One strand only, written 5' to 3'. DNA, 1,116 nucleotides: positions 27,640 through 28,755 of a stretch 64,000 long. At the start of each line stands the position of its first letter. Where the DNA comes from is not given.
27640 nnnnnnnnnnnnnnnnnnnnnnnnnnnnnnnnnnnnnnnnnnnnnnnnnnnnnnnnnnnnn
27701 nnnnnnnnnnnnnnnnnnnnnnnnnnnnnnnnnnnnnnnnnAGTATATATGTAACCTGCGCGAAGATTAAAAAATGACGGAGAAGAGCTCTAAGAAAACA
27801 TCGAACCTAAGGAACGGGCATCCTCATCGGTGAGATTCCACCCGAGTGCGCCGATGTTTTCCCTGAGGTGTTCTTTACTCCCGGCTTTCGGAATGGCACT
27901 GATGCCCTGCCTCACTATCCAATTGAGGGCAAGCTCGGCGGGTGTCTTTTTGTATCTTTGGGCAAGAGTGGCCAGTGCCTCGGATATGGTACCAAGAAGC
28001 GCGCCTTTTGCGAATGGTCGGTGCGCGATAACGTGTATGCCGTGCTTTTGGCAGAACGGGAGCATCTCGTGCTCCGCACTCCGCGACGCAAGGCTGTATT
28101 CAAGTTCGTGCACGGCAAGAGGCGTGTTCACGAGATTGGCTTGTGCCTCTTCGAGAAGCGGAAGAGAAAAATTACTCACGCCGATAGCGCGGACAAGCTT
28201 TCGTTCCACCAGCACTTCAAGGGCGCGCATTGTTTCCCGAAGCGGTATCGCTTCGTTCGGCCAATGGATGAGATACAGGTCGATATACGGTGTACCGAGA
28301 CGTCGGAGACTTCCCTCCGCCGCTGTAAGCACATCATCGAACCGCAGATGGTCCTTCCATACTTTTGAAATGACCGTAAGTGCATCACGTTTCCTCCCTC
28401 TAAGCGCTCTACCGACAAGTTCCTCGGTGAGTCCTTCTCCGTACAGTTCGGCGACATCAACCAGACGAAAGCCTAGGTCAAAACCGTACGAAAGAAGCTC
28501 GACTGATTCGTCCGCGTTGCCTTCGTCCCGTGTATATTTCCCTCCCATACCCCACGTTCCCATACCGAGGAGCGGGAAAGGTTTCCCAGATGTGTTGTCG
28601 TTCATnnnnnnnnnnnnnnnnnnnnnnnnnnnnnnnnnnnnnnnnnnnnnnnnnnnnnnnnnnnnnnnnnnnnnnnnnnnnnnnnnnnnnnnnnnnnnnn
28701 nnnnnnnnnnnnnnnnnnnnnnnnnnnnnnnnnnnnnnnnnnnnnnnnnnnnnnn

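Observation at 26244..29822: Cupin - Gmd - aldo/keto reductase - sugar C-methyltransferase: a GDP-linked branched-chain deoxy sugar (or deoxy-heptose) branch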

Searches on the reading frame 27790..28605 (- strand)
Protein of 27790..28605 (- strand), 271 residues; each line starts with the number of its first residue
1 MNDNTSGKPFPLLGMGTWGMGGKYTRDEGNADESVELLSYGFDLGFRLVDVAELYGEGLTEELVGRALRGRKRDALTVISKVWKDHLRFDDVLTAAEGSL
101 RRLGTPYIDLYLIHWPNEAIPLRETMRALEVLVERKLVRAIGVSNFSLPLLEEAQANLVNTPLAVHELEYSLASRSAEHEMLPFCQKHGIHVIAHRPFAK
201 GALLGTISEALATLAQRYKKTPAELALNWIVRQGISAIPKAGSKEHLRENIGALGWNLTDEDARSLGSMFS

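Call 3: search_protein_families(library=pfam, proteins=[window:27790-28605:-], max_evalue=0.01)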
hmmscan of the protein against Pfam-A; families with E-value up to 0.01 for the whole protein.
window:27790-28605:- (271 aa): 1 family
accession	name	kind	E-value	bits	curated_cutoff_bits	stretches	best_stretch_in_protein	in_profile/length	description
PF00248.27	Aldo_ket_red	-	9.6e-59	199.3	24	1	13-266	2-286/291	Aldo/keto reductase family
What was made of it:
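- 27790..28605 (-): Aldo/keto reductase (271 aa). Its start overlaps the methyltransferase stop (ATGA). Inferred to be the NAD(P)H-dependent 4-ketoreductase of the pathway. PF00248 at 199 bits (call 3).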

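Call 5: search_protein_families(library=ncbifam, proteins=[window:27790-28605:-], max_evalue=0.01)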
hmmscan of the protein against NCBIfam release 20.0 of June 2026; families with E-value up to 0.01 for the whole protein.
window:27790-28605:- (271 aa): 7 families
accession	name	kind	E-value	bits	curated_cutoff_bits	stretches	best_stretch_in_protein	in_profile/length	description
NF008377.0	PRK11172.1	equivalog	3.3e-40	138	327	1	32-266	16-247/267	2,5-didehydrogluconate reductase DkgB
NF049922.1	MethglyxlRedYdjG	equivalog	6.6e-34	117.4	550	2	10-209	13-231/326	NADH-dependent methylglyoxal reductase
NF008598.0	PRK11565.1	equivalog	7.4e-29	100.7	425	1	7-264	12-255/275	2,5-didehydrogluconate reductase DkgA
NF007695.0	PRK10376.1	subfamily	7.2e-19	67.9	280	1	30-268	38-285/290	oxidoreductase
TIGR01293.1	Kv_beta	subfamily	3.9e-16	59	365.4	1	6-201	9-213/319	voltage-dependent potassium channel subunit beta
NF007388.0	PRK09912.1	subfamily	2.9e-14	52.7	448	1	6-206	21-233/346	L-glyceraldehyde 3-phosphate reductase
NF007912.0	PRK10625.1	equivalog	6.9e-14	52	415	1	13-205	16-243/346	NADP(H)-dependent aldo-keto reductase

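Call 11: search_solved_structures(query=window:27790-28605:-, max_evalue=1e-20)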
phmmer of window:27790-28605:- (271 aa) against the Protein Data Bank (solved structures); distinct sequences matched with E-value up to 1e-20: 95 (the best 60 are shown).
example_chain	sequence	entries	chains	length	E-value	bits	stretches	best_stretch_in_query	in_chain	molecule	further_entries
5dan_A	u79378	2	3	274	3.3e-65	223.8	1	6-268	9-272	2,5-diketo-D-gluconic acid reductase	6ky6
6kik_A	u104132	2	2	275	3.3e-65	223.8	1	6-268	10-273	Oxidoreductase, aldo/keto reductase family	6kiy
4pmj_A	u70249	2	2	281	1.3e-48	169.4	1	6-267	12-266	Putative oxidoreductase | Aldo-keto reductase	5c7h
4xap_A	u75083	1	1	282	1.3e-48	169.4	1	6-267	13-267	Aldo-keto reductase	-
6cia_A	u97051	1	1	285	1.9e-45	159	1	10-268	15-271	Aldo/keto reductase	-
4wgh_A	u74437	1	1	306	2.4e-45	158.7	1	10-268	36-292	Aldehyde reductase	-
3b3d_A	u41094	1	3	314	2.4e-37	132.4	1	23-266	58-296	Putative morphine dehydrogenase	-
4fzi_A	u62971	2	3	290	4.5e-35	125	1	11-267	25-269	Prostaglandin F synthase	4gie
3d3f_A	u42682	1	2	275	9.1e-34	120.7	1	26-266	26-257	YvgN protein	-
3f7j_A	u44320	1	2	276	9.2e-34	120.7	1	26-266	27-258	YvgN protein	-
1pz1_A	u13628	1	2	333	1.1e-33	120.4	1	11-210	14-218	General stress protein 69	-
1vbj_A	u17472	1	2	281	1.9e-33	119.6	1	6-268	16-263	prostaglandin F synthase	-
3uyi_A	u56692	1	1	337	1e-32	117.3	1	5-211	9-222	Perakine reductase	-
3v0s_A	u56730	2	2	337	1.4e-32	116.8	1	5-211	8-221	Perakine reductase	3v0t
3v0u_A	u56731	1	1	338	1.4e-32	116.8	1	5-211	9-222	Perakine reductase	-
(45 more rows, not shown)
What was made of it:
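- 27790..28605 (-): Closest solved structures and NCBIfam models are generic DkgA/DkgB-like AKRs (calls 5, 11).
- On AKR12 NDP-hexose reductases (TylCII/EryBII): The best matches are T. maritima and DkgA/DkgB-type AKRs (calls 5, 11).
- The AKR is closest to DkgA/DkgB-type enzymes (calls 5, 11).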
